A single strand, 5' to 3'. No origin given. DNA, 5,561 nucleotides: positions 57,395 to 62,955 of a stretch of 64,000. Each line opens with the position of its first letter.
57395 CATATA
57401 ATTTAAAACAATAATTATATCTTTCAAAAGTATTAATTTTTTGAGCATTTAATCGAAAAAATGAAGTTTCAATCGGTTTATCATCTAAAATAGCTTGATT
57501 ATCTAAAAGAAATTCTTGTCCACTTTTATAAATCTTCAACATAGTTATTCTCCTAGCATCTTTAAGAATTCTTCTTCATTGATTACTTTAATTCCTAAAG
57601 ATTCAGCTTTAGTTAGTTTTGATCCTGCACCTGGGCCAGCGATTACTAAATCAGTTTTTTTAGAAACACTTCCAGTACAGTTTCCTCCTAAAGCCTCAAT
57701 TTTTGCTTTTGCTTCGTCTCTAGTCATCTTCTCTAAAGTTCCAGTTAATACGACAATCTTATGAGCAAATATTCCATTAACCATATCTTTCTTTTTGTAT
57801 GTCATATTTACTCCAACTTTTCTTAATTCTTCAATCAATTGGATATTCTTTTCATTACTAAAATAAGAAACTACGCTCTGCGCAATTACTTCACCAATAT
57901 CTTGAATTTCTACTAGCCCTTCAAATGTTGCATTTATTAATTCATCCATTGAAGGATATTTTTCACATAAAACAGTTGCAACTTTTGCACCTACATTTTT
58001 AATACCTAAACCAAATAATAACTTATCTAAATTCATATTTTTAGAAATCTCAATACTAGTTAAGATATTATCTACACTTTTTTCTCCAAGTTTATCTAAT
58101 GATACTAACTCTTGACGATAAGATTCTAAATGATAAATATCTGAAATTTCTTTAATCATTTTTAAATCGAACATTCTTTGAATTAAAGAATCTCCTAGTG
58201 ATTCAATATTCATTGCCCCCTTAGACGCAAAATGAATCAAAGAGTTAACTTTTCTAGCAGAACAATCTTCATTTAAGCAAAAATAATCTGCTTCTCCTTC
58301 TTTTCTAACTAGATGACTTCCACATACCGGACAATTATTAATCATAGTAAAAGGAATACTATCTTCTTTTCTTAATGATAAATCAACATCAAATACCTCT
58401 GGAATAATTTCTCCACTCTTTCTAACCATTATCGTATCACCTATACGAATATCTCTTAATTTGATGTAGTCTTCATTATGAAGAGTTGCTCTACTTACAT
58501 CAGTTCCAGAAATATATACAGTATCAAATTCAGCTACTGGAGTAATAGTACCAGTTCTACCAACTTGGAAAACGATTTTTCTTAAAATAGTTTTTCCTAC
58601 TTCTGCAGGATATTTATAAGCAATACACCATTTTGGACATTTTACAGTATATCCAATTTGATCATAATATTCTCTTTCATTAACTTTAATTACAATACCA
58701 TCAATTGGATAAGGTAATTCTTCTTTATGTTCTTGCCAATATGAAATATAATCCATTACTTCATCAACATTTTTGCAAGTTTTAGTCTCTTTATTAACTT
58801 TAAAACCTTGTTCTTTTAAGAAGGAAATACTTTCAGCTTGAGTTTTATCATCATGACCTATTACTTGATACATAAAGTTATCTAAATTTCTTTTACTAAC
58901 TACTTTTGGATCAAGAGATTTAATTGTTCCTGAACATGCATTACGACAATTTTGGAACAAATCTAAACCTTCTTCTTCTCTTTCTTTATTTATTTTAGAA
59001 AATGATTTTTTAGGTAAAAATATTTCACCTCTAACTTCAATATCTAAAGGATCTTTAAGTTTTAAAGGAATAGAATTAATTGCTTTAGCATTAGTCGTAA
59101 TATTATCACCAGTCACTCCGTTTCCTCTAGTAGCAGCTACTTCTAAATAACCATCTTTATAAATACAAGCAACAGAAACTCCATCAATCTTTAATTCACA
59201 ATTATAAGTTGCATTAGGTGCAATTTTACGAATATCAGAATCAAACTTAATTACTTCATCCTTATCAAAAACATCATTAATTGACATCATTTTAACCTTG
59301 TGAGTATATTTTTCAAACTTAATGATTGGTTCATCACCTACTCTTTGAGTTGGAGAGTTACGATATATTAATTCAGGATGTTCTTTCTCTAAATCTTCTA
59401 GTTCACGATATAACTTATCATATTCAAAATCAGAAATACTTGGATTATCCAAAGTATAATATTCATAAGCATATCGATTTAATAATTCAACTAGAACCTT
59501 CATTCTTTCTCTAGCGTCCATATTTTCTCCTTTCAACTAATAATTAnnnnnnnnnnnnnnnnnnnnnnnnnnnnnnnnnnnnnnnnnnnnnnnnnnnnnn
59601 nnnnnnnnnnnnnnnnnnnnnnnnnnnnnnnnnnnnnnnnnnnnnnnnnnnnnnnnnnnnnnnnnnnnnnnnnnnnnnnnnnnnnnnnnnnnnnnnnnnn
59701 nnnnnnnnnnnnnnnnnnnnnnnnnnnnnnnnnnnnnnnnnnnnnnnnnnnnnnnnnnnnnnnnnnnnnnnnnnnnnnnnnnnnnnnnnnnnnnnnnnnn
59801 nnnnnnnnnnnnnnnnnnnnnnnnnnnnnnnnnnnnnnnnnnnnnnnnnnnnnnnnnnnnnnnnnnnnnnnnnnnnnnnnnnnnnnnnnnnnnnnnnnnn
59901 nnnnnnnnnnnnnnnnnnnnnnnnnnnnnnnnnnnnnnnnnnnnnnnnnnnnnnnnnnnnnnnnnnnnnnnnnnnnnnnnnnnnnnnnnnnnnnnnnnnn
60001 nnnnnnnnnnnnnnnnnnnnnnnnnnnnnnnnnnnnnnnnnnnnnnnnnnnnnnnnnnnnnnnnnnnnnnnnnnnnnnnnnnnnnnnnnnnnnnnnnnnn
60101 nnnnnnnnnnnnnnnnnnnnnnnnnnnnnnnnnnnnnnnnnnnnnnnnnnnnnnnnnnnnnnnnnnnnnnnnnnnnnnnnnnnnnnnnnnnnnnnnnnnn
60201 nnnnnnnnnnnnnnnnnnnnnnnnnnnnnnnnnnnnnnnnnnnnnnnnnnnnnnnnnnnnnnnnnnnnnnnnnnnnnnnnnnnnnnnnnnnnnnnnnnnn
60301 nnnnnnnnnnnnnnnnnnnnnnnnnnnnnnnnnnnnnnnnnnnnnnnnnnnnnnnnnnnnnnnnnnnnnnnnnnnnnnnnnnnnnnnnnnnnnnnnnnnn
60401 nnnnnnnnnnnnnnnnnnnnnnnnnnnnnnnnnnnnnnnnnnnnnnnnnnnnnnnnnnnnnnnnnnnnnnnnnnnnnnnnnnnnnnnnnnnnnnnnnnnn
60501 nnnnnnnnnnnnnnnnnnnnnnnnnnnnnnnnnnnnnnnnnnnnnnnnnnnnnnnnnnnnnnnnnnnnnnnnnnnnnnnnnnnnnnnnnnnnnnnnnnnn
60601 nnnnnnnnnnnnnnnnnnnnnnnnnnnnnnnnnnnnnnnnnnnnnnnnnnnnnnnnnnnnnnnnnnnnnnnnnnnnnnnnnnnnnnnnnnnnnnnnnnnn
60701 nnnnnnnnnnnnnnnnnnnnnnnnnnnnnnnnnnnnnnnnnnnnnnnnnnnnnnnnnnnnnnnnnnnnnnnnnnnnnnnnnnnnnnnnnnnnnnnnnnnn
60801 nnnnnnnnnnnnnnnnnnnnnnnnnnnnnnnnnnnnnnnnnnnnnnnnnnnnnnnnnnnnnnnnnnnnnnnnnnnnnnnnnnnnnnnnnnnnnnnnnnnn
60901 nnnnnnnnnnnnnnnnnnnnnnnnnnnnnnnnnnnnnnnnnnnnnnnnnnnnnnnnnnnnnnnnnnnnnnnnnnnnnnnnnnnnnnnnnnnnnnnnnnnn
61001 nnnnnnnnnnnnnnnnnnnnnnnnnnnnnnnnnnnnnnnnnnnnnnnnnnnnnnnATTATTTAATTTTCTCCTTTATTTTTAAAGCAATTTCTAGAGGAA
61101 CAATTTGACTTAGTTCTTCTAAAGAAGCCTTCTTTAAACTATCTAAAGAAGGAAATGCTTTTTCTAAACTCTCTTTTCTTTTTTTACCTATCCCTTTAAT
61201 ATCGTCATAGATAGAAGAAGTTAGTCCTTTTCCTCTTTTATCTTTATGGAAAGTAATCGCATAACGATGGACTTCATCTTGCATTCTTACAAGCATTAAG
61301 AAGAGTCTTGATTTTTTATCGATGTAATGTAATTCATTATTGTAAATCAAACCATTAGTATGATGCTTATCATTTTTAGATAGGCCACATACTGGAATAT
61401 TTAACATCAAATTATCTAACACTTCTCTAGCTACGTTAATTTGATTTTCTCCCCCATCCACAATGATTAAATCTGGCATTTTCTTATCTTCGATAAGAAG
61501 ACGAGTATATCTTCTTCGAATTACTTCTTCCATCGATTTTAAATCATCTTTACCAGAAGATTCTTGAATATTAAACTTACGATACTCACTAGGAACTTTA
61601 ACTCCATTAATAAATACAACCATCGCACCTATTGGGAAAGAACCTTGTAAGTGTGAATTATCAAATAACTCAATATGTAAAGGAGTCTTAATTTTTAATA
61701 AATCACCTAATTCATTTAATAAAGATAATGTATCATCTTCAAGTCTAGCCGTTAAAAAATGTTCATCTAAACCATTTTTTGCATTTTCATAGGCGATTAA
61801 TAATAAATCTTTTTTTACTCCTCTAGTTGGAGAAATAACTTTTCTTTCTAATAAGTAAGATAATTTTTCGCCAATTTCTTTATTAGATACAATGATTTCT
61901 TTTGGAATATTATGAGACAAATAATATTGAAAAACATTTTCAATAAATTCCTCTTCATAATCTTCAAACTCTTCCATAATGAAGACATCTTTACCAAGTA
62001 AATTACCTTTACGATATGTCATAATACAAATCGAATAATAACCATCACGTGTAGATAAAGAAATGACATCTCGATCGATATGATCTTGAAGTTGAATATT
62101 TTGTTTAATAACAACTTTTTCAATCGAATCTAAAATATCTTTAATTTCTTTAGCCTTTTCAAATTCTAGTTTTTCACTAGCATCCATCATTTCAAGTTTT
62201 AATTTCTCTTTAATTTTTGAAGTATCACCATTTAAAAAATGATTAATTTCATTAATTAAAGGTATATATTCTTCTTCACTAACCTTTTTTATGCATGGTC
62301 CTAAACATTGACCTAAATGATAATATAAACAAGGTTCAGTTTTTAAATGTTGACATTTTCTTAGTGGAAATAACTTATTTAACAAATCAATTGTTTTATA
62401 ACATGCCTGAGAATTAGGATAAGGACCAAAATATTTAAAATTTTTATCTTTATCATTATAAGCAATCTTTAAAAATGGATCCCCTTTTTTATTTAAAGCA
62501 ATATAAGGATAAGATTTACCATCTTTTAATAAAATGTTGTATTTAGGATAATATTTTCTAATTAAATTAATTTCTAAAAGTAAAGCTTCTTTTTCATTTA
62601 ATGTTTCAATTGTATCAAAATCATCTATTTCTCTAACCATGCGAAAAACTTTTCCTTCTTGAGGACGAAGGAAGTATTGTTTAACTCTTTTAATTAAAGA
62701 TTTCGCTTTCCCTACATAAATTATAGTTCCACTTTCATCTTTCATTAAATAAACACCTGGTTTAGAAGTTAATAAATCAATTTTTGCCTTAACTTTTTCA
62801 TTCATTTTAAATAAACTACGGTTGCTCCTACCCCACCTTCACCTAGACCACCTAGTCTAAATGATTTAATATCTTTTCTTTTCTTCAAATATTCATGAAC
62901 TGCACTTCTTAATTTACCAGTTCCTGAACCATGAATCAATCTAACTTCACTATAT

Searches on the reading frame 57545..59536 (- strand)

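Call 12: search_protein_families(library=pfam, proteins=[window:57545-59536:-], max_evalue=0.00001)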
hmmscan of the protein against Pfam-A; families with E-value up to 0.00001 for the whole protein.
window:57545-59536:- (663 aa): 8 families
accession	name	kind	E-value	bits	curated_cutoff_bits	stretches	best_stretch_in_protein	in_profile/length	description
PF01653.23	DNA_ligase_aden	-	2.2e-85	286.7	27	1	73-312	3-253/253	NAD-dependent DNA ligase adenylation domain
PF03120.22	DNA_ligase_OB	-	4.1e-31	107.1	32.9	1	316-392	2-78/79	NAD-dependent DNA ligase OB-fold domain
PF12826.13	HHH_2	-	4e-23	81.8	27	1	505-568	1-64/64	Helix-hairpin-helix motif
PF00533.33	BRCT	-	1.8e-17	63.8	21.3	1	588-660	4-77/78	BRCA1 C Terminus (BRCT) domain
PF03119.21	DNA_ligase_ZBD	-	1.3e-12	47.7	25.8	1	401-427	1-27/27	NAD-dependent DNA ligase C4 zinc finger domain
PF12738.14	PTCB-BRCT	-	2.8e-07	30.9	22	1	597-653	5-60/63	twin BRCT domain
PF22745.1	Nlig-Ia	-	6.5e-07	30.4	27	1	22-59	16-53/92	DNA ligase-like, N-terminal NAD+-binding domain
PF14520.12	HHH_5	-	6.1e-06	27.1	27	0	510-556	5-52/57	Helix-hairpin-helix domain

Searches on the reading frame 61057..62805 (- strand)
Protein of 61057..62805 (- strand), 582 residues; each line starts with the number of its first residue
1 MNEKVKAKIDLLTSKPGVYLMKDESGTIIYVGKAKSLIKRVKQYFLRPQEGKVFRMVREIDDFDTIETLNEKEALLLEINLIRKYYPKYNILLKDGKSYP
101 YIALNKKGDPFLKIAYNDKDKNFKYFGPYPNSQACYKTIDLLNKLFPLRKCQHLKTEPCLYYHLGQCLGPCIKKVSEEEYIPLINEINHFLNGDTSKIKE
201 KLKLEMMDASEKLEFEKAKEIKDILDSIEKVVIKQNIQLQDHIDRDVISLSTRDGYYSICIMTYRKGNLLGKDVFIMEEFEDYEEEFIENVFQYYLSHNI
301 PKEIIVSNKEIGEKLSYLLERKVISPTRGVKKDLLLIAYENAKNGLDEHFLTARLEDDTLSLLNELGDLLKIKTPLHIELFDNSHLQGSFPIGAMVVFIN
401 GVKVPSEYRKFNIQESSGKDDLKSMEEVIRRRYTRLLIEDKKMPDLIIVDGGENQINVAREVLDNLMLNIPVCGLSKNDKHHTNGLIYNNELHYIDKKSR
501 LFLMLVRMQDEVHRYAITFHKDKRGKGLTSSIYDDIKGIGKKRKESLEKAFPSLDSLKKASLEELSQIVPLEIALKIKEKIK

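Call 66: find_encoding_contigs(protein=window:61057-62805:-, flank=10000, max_places=2)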
Protein window:61057-62805:- (582 aa): 10 contigs read that carry it; 2 places shown.
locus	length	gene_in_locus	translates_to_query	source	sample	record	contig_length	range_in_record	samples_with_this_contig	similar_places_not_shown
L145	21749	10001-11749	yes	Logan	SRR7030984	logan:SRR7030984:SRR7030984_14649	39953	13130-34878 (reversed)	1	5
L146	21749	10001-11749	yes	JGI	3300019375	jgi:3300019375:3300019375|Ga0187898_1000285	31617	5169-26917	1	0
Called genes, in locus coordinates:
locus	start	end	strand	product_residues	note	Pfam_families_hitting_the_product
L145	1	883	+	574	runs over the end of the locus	PF06160:EzrA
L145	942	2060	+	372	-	PF00266:Aminotran_5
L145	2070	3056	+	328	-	PF01368:DHH, PF02272:DHHA1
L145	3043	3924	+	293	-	PF00106:adh_short, PF08659:KR (faint), PF13561:adh_short_C2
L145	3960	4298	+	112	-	-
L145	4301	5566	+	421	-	PF13167:GTP-bdg_N, PF16360:GTP-bdg_M, PF00009:GTP_EFTU (faint), PF01926:MMR_HSR1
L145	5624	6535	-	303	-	PF11858:DUF3378 (weak), PF01351:RNase_HII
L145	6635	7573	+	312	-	-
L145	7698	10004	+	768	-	PF00488:MutS_V, PF01713:Smr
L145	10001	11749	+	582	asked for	PF01541:GIY-YIG (weak), PF27096:UvrC_M, PF22920:UvrC_RNaseH, PF08459:UvrC_RNaseH_dom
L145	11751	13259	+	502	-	PF02074:Peptidase_M32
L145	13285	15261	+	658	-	PF22745:Nlig-Ia, PF01653:DNA_ligase_aden, PF03120:OB_DNA_ligase, PF03119:DNA_ligase_ZBD, PF14520:HHH_5 (faint), PF12826:HHH_2, PF00533:BRCT, PF12738:PTCB-BRCT (weak)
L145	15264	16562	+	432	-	PF00583:Acetyltransf_1, PF13508:Acetyltransf_7 (faint), PF08445:FR47, PF12746:GNAT_acetyltran (faint), PF01625:PMSR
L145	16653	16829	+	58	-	-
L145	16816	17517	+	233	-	PF20582:UPF0758_N, PF04002:RadC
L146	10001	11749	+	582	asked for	PF01541:GIY-YIG (weak), PF27096:UvrC_M, PF22920:UvrC_RNaseH, PF08459:UvrC_RNaseH_dom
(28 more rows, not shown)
